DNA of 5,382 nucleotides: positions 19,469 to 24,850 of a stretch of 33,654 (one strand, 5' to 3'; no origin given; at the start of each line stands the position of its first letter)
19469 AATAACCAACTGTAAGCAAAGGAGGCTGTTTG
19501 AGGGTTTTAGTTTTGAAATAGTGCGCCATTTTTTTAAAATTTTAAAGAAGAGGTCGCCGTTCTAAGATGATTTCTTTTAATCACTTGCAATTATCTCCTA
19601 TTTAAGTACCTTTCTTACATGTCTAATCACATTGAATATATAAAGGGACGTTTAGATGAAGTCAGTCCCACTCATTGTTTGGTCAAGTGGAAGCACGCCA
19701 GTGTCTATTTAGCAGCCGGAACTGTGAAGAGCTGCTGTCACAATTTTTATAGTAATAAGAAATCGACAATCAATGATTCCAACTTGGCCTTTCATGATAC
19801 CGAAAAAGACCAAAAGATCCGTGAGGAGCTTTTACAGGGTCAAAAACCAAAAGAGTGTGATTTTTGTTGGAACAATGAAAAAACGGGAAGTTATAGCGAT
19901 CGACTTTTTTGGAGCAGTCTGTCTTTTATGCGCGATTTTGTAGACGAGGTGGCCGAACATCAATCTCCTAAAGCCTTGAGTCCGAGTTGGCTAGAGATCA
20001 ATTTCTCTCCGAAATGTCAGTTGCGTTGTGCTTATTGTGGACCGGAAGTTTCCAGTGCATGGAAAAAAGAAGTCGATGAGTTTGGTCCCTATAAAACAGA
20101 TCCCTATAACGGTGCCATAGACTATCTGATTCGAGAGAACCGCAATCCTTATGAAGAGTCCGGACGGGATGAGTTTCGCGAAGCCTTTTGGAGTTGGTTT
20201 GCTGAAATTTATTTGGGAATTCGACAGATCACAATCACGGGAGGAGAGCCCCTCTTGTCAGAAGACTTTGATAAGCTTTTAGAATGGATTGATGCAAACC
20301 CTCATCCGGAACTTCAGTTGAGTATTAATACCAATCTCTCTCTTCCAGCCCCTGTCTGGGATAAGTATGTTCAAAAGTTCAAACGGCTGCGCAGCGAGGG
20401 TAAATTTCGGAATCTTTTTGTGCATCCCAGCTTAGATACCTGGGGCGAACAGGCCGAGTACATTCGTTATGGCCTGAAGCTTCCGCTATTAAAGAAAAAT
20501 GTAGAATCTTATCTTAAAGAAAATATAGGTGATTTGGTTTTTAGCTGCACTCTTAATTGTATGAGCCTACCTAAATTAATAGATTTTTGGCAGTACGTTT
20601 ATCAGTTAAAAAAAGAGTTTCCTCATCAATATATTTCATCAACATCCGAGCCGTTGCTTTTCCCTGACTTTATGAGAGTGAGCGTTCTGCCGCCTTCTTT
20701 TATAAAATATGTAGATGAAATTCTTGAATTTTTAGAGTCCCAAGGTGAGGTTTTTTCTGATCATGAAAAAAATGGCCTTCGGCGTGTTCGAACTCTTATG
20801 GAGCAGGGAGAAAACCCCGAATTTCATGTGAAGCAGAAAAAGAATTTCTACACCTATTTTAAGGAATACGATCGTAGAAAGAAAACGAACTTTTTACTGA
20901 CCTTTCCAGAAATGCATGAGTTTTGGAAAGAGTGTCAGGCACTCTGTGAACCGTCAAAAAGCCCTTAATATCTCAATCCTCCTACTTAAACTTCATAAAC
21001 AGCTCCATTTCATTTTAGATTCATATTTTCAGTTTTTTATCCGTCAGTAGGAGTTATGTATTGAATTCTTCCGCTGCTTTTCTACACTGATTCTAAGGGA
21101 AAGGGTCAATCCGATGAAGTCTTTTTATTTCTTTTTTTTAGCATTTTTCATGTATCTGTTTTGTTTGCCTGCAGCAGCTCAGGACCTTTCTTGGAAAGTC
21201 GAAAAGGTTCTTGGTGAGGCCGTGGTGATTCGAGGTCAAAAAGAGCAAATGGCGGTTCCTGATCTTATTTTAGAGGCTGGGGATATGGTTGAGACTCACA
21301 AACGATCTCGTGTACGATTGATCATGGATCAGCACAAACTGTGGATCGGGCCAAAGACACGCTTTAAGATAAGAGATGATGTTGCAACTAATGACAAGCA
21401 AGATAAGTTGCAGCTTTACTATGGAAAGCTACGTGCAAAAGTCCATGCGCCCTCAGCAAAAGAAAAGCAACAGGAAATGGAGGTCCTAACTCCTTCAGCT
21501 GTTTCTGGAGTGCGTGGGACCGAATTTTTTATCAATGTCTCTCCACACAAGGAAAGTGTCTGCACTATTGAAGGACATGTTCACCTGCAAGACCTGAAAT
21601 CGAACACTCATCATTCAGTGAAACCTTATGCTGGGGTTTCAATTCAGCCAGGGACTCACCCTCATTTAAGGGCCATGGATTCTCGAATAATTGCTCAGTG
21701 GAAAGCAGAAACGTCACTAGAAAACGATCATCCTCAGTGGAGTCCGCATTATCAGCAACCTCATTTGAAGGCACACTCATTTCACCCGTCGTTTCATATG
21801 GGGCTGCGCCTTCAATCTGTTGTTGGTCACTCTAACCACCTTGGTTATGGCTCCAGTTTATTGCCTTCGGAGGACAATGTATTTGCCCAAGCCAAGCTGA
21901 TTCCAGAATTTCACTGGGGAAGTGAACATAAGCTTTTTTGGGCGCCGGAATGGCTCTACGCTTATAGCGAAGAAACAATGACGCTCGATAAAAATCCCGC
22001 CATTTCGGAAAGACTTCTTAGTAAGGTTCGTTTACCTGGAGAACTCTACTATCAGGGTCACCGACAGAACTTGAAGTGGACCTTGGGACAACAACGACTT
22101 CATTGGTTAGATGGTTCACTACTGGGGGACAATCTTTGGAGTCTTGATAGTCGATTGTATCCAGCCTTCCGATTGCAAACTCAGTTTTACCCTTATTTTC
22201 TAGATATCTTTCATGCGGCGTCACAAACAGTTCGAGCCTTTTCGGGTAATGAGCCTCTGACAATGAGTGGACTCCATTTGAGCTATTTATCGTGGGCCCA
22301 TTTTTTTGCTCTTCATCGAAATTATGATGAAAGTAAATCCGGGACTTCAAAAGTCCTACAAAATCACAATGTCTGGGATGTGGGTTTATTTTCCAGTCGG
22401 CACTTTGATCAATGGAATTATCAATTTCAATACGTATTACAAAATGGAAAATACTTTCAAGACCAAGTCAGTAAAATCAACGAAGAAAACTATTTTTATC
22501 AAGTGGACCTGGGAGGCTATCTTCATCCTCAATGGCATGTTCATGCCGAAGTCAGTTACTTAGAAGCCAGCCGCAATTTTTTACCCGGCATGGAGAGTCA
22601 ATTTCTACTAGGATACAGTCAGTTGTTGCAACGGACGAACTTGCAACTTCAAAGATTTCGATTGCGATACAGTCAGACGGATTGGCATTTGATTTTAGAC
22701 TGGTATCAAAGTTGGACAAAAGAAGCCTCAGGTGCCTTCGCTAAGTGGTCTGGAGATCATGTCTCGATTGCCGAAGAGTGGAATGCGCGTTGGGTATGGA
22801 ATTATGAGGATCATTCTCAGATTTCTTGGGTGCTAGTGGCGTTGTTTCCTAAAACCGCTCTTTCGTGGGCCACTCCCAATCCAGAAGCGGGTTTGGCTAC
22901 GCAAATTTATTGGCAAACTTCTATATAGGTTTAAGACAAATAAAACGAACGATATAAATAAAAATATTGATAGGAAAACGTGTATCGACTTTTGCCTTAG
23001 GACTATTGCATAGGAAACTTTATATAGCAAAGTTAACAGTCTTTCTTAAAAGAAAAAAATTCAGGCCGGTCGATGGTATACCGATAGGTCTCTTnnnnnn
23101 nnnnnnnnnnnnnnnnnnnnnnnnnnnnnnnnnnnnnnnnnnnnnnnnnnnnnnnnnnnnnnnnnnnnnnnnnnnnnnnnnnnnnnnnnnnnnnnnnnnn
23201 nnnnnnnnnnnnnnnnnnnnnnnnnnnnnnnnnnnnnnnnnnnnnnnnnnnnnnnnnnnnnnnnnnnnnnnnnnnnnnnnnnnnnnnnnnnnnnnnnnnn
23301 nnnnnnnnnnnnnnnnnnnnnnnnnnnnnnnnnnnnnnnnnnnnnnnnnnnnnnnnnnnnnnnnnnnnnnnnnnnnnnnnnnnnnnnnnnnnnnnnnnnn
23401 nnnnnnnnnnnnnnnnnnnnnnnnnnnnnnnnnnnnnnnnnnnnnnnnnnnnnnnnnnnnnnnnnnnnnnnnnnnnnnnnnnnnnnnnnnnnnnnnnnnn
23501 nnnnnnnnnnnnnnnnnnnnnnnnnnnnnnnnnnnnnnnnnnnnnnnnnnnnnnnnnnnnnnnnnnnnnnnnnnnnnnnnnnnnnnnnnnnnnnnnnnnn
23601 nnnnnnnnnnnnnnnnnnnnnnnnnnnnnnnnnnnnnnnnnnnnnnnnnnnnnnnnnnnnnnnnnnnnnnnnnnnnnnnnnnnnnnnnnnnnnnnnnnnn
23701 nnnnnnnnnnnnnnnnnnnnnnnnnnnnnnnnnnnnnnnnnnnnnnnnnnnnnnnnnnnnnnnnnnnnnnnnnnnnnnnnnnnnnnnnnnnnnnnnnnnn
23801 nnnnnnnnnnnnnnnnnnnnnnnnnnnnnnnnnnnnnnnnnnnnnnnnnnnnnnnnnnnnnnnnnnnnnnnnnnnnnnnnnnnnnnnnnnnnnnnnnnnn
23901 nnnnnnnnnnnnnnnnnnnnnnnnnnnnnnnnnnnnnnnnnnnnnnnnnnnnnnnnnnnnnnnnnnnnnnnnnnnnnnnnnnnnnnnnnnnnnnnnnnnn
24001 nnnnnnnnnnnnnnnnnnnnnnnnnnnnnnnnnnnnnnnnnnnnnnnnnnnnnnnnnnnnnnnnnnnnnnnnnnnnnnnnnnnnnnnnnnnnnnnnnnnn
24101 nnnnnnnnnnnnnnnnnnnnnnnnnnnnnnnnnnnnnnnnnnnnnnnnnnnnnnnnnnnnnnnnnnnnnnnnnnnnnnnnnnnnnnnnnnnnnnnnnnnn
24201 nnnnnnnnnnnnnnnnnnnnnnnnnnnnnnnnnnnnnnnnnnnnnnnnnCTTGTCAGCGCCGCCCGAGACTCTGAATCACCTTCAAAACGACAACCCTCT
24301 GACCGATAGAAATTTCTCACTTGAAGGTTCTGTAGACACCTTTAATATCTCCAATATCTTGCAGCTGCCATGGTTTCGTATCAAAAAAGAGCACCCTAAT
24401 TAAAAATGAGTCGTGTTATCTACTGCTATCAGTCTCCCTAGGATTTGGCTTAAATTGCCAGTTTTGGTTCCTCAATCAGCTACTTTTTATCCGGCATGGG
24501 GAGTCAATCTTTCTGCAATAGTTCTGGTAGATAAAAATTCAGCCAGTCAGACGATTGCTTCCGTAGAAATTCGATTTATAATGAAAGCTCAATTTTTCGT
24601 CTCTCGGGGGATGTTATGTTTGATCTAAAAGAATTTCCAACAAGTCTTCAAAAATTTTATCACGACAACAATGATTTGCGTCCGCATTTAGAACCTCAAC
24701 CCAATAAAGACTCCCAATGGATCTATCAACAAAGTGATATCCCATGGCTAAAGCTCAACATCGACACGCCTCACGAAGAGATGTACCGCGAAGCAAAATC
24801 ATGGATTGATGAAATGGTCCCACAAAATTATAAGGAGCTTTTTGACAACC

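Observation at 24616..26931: Five-gene translationally coupled unit: AspH-like hydroxylase, a 77-aa protein and three PIN-like paralogs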

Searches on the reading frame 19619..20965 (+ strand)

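Call 5: search_protein_families(library=pfam, proteins=[window:19619-20965:+], max_evalue=0.001)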
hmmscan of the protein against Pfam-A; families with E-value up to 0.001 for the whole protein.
window:19619-20965:+ (449 aa): 1 family
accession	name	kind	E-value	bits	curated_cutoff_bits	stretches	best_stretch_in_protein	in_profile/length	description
PF04055.27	Radical_SAM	-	7.3e-10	39.7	29.5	1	127-305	1-143/166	Radical SAM superfamily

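Call 7: search_protein_families(library=ncbifam, proteins=[window:19619-20965:+], max_evalue=0.1)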
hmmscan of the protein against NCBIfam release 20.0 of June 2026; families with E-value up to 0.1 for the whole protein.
window:19619-20965:+ (449 aa): 16 families
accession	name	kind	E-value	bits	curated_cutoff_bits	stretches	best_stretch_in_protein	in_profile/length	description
NF033640.1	N_Twi_rSAM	subfamily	4.6e-83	279.5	170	1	16-435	1-397/398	twitch domain-containing radical SAM protein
TIGR02666.1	moaA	equivalog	7.1e-10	38.4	284.05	1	198-239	57-99/336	GTP 3',8-cyclase MoaA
TIGR03963.1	rSAM_QueE_Clost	equivalog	1.6e-06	27.9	260.1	1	200-244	64-106/219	putative 7-carboxy-7-deazaguanine synthase QueE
TIGR02668.1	moaA_archaeal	equivalog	4.9e-06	25.7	325.25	1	198-239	54-93/303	GTP 3',8-cyclase MoaA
NF001199.0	PRK00164.2-1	equivalog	9.2e-06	25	231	1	198-239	56-95/308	GTP 3',8-cyclase MoaA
TIGR02495.1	NrdG2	equivalog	0.00013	21.4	131.15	1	192-245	54-104/193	anaerobic ribonucleoside-triphosphate reductase activating protein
TIGR04251.1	SCM_rSAM_ScmF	equivalog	0.00074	19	400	1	198-248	51-98/353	SynChlorMet cassette radical SAM/SPASM protein ScmF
NF038283.1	viperin_w_prok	equivalog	0.00088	18.5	180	1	131-242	10-94/281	viperin family antiviral radical SAM protein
NF049973.1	radical_Rv1681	equivalog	0.00097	18.2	380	0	199-223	117-141/326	Rv1681 family radical SAM protein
NF050035.1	rSAM_WgK_link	exception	0.0027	16.8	650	0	194-241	49-94/367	radical SAM/SPASM peptide maturase WgkB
TIGR04250.1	SCM_rSAM_ScmE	equivalog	0.0031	16.5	400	0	200-227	49-76/358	SynChlorMet cassette radical SAM/SPASM protein ScmE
TIGR03977.1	rSAM_pair_HxsC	equivalog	0.0034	16.3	267.9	1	194-239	62-107/292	His-Xaa-Ser system radical SAM maturase HxsC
NF045702.1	rSAM_GDGT_ether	equivalog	0.013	14.1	450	1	196-312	131-237/486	tetraether lipid synthase Tes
NF047865.1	rSAM_PapB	equivalog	0.014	14.7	340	0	127-174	7-49/330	PapB family radical SAM/SPASM ranthipeptide maturase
TIGR00238.1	TIGR00238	subfamily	0.069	12.1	199.2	0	178-257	138-219/331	KamA family radical SAM protein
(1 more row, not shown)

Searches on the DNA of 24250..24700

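Call 43: search_rna_families(source=window, start=24250, end=24700, threshold=evalue, max_evalue=1)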
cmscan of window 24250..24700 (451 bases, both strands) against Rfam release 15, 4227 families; matches with E-value up to 1: 0.
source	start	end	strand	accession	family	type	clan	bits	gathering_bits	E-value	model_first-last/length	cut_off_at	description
